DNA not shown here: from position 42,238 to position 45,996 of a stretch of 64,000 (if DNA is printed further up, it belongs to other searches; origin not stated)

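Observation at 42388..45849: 1153-aa DinG/XPD-like helicase fused to a PD-(D/E)xK-like nuclease, placed directly upstream of C5-MTase/endonuclease genes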

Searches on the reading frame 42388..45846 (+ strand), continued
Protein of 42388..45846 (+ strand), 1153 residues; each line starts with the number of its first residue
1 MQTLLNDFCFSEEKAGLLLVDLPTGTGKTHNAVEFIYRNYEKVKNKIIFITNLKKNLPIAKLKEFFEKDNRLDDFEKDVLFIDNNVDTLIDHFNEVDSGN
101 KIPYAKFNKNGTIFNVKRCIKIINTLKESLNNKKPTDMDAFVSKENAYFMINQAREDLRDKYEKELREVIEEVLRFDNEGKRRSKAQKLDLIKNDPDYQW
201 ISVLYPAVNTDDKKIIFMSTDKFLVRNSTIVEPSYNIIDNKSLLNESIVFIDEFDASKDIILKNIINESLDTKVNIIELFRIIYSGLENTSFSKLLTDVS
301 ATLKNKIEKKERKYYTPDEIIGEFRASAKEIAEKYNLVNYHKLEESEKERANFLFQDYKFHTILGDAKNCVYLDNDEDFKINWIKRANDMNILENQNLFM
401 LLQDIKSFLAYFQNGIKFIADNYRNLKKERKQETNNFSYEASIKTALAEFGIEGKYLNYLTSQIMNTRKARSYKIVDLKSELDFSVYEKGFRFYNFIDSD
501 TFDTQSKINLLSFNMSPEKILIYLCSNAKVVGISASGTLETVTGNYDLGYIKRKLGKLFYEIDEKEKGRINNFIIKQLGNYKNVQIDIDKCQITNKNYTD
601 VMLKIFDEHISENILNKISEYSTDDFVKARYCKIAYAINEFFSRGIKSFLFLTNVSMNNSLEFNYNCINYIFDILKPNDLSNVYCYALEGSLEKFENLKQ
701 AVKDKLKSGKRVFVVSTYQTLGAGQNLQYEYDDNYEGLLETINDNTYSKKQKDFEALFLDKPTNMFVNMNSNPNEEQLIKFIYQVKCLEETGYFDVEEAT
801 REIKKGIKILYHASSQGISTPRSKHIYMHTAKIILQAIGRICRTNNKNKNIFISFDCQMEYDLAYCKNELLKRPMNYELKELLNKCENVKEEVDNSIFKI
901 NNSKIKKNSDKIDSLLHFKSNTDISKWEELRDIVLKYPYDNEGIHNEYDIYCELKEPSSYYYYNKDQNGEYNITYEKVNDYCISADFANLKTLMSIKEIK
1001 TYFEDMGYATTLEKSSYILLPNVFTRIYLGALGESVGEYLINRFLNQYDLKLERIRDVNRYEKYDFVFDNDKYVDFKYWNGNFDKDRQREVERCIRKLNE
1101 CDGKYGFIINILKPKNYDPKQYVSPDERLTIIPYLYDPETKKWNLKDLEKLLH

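Call 69: find_related_loci(query=A7, collection=metagenome_contigs, flank=8000)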
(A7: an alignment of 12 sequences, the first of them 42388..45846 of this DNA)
Query A7 (1153 aa) in metagenome_contigs; peptide patterns used: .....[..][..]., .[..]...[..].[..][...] (x = any residue, [..] = any of these).
600 stretches matched a pattern (row limit reached: there are more); 212 encode a relative of the query (tblastn E <= 1e-3); the best 80 are kept; 80 distinct loci.
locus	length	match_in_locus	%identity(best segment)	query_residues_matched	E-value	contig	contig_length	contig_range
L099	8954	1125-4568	65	1-1152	0e+0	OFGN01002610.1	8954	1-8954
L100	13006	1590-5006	55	1-1144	0e+0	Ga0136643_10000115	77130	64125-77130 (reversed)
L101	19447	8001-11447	61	1-1152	0e+0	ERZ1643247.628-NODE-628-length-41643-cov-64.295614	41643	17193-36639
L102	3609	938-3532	42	1-888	0e+0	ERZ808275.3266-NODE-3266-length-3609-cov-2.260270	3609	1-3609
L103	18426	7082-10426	35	1-1117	2e-171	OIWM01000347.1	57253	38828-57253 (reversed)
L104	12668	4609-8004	33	1-1135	2e-170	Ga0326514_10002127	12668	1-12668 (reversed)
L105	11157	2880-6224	35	1-1117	1e-168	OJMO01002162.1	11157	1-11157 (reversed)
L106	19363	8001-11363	34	1-1136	2e-168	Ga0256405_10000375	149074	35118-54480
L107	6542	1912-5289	34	1-1141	8e-170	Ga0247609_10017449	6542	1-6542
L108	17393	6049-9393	35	1-1117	5e-167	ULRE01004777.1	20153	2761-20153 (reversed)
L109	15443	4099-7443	35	1-1117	3e-170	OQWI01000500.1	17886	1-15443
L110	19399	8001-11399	35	1-1135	1e-166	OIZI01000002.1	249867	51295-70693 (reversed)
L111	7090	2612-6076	32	1-1151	1e-165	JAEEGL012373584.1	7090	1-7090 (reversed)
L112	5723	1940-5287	33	1-1117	7e-166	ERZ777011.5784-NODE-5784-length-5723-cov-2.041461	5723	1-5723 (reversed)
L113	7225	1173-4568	32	1-1135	1e-162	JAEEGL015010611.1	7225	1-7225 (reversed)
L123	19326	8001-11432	32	1-1153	3e-156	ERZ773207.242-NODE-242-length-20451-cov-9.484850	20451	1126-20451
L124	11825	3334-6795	32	1-1153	4e-156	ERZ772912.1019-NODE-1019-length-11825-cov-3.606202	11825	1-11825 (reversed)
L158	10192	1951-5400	30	4-1153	9e-126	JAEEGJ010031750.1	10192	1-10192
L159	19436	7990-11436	30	1-1153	5e-124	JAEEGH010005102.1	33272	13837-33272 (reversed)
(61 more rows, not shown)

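Call 75: find_encoding_contigs(protein=P0008, flank=6000, max_places=2)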
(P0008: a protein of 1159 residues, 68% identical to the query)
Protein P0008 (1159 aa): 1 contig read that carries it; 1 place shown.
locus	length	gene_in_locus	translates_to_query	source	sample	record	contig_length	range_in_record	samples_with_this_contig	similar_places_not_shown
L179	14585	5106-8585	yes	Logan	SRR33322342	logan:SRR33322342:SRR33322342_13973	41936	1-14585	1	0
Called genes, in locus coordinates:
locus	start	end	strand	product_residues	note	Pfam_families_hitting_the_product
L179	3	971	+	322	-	?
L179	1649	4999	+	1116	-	PF20693:YobI-ATPase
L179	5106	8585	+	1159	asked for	-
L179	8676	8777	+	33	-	-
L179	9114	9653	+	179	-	PF01396:Zn_ribbon_Top1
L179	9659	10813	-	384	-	PF18928:DUF5677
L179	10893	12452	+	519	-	-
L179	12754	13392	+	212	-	PF02223:Thymidylate_kin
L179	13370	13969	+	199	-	PF04199:Cyclase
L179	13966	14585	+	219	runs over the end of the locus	-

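Call 76: find_encoding_contigs(protein=P0037, flank=6000, max_places=2)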
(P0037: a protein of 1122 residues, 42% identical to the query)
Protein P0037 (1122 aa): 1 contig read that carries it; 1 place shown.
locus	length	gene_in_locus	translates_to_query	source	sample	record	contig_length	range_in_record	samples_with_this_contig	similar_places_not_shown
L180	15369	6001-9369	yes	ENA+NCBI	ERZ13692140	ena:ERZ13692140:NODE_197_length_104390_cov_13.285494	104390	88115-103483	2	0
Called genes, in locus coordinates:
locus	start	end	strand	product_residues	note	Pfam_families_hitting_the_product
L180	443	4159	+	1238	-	-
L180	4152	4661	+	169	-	-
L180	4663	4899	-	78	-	-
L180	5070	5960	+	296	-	PF02661:Fic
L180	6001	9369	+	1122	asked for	PF04851:ResIII (faint)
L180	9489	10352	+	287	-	PF14267:DUF4357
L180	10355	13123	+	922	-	PF04313:HSDR_N, PF00270:DEAD, PF04851:ResIII, PF18766:SWI2_SNF2, PF22679:T1R_D3-like, PF12008:EcoR124_C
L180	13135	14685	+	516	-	PF12161:HsdM_N, PF02384:N6_Mtase, PF05175:MTS (faint), PF07669:Eco57I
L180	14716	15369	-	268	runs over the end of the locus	PF13495:Phage_int_SAM_4 (weak), PF00589:Phage_integrase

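Call 77: find_encoding_contigs(protein=P0044, flank=6000, max_places=2)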
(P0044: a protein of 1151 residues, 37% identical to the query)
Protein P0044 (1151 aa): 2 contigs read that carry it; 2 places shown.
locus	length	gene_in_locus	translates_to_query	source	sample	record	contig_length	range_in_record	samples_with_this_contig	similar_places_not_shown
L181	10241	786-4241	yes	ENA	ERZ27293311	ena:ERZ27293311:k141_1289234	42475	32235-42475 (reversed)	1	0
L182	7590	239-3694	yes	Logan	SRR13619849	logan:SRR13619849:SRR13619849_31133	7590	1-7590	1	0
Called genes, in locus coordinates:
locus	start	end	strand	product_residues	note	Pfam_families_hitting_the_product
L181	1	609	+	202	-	?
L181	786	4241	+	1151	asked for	-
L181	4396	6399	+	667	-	PF00580:UvrD-helicase (faint), PF13245:AAA_19, PF01443:Viral_helicase1 (faint), PF13538:UvrD_C_2 (weak)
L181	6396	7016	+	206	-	-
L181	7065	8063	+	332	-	PF28530:DUF8426, PF04471:Mrr_cat, PF22722:NA-iREase1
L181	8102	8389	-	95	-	PF20648:DUF6809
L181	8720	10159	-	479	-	PF22052:DUF6937, PF22053:DUF6938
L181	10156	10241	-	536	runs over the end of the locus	PF01055:Glyco_hydro_31_2nd, PF02065:Melibiase, PF16499:Melibiase_2 (faint)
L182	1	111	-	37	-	?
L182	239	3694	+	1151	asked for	-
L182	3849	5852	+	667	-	PF00580:UvrD-helicase (faint), PF13245:AAA_19, PF01443:Viral_helicase1 (faint), PF13538:UvrD_C_2 (weak)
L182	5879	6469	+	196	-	-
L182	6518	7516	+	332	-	PF28530:DUF8426, PF04471:Mrr_cat, PF22722:NA-iREase1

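Call 78: search_dna_similar(query=window:42388-45846:+, collection=plasmids, mode=protein, max_rows=15)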
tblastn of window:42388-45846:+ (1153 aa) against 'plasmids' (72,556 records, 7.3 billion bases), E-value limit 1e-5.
Records with a match: 4; places in all: 4; records where one place covers at least 80% of the query: 1.
Best place of each record, by identity: <60% 4.
By first word of the organism name: Nostoc 1; Lactobacillus 1; Francisella 1; Persicobacter 1.
By predicted mobility (MOB-suite, as given by PLSDB): non-mobilizable 4.
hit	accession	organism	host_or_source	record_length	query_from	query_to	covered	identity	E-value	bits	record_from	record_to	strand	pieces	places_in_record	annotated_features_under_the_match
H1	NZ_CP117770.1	Nostoc sp. UHCC 0926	whole organism,lichen surface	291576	1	1135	98%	32.7%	1e-137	470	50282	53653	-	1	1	hypothetical protein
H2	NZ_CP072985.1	Lactobacillus intestinalis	Rat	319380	12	885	76%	22.0%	2e-13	83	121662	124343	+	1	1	hypothetical protein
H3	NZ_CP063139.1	Francisella philomiragia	Homo sapiens,soft tissue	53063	489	1123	55%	25.4%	5e-19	101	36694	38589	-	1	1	hypothetical protein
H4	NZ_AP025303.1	Persicobacter psychrovividus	-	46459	923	1136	19%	29.1%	2e-9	70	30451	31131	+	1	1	hypothetical protein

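Call 79: search_dna_similar(query=window:42388-45846:+, collection=phages, mode=protein, max_rows=10)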
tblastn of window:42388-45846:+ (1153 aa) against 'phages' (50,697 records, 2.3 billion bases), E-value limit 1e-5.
No match.

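Call 81: search_protein_representatives(protein=window:42388-45846:+)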
Query: 1153 residues. Proteins with E-value up to 0.001 (for the whole library): 1021; up to 1e-10: 780; up to 1e-30: 432. The best 150 are listed.
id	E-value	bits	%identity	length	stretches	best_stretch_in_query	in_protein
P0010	0.0e+00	1690.8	66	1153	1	1-1151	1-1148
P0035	1.9e-226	771.3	40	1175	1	4-1148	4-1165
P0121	1.9e-223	761.4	42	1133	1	1-1149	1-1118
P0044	2.7e-201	688.0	39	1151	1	4-1151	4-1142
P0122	1.9e-188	645.5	36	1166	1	3-1142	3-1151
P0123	1.1e-186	639.6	40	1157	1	1-1138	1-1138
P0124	6.0e-179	614.0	39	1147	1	1-1142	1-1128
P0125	1.4e-171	589.7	41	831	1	1-852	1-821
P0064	3.8e-168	578.2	35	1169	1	1-1144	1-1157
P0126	2.3e-164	565.7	33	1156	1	4-1136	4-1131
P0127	2.6e-164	565.6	36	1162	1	3-1138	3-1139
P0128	3.3e-160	552.0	35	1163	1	1-1137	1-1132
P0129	5.7e-159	547.9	35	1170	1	7-1134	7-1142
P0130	7.9e-159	547.4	35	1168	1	1-1149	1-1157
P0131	3.8e-158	545.2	33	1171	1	3-1151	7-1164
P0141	3.2e-148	512.3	32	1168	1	5-1143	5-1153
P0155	4.1e-140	485.4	35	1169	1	1-1114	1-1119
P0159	3.6e-139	482.3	32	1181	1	3-1147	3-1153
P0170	2.1e-129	449.9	33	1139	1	4-1137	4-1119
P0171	4.1e-129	449.0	35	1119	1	4-1120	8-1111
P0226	1.8e-102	360.8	29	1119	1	4-1128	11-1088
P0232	1.4e-100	354.6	32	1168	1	4-1144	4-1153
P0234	2.1e-100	353.9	30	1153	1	6-1149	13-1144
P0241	3.8e-98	346.4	30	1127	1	7-1147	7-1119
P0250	1.2e-94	334.9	28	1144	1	7-1133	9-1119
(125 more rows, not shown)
